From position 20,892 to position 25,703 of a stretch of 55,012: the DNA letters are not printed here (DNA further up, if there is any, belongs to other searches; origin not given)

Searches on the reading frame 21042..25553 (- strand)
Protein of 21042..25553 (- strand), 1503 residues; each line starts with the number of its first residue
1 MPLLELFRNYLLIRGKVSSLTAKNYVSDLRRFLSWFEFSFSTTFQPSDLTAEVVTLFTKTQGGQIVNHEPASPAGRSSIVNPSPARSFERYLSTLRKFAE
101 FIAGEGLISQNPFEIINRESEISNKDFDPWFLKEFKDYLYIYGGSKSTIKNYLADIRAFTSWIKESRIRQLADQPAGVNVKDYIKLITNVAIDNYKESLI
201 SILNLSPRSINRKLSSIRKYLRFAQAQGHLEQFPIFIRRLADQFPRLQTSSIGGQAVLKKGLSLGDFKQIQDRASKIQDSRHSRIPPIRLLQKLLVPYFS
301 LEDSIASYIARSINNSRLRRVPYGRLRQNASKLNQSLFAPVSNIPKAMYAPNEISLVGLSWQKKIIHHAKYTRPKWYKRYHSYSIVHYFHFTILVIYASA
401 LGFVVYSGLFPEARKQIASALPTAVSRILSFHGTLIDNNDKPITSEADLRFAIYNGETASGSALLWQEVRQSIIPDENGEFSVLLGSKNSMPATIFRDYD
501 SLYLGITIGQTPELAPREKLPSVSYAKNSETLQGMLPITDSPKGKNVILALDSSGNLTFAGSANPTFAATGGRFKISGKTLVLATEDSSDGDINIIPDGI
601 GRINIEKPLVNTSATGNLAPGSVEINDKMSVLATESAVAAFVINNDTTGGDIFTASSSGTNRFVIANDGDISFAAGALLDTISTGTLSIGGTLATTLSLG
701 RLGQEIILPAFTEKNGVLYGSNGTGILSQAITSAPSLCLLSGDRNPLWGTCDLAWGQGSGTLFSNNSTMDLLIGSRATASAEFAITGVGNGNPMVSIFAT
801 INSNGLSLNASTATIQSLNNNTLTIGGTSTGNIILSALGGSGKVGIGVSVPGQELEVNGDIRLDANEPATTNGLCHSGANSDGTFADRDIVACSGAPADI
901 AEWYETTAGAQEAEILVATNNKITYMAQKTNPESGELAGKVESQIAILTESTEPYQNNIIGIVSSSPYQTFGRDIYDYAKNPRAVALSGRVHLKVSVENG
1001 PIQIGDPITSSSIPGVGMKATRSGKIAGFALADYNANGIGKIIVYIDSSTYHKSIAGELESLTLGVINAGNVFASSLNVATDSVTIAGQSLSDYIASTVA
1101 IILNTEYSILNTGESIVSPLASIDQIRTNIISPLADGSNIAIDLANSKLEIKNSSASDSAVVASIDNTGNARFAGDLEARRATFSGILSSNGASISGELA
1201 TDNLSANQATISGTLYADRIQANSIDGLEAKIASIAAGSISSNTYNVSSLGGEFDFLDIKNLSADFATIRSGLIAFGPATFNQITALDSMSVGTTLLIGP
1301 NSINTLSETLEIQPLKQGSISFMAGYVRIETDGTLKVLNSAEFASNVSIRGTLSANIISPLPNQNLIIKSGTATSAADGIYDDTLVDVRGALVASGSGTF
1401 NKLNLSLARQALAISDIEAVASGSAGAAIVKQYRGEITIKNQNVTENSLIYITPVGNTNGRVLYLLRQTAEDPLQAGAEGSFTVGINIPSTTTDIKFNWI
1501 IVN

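Call 81: search_protein_families(library=pfam, proteins=[window:21042-25553:-], max_evalue=0.0001)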
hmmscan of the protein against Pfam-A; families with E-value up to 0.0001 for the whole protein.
window:21042-25553:- (1503 aa): 3 families
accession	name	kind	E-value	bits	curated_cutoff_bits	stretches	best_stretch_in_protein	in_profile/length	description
PF02899.23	Phage_int_SAM_1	-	1.4e-14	54.5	22.3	1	132-228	1-83/83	Phage integrase, N-terminal SAM-like domain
PF13102.12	Phage_int_SAM_5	-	2.1e-08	34.9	22.3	0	87-160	21-79/98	Phage integrase SAM-like domain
PF13495.12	Phage_int_SAM_4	-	4.3e-08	33.9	27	0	131-218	1-72/85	Phage integrase, N-terminal SAM-like domain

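Call 83: search_protein_families(library=pfam, proteins=[window:21042-25553:-], max_evalue=1)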
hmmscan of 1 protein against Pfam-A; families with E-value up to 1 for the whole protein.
window:21042-25553:- (1503 aa): 3 families
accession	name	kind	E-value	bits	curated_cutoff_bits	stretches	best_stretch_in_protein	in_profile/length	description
PF02899.23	Phage_int_SAM_1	-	1.4e-14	54.5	22.3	2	132-228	1-83/83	Phage integrase, N-terminal SAM-like domain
PF13102.12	Phage_int_SAM_5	-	2.1e-08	34.9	22.3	1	87-160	21-79/98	Phage integrase SAM-like domain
PF13495.12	Phage_int_SAM_4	-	4.3e-08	33.9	27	1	131-218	1-72/85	Phage integrase, N-terminal SAM-like domain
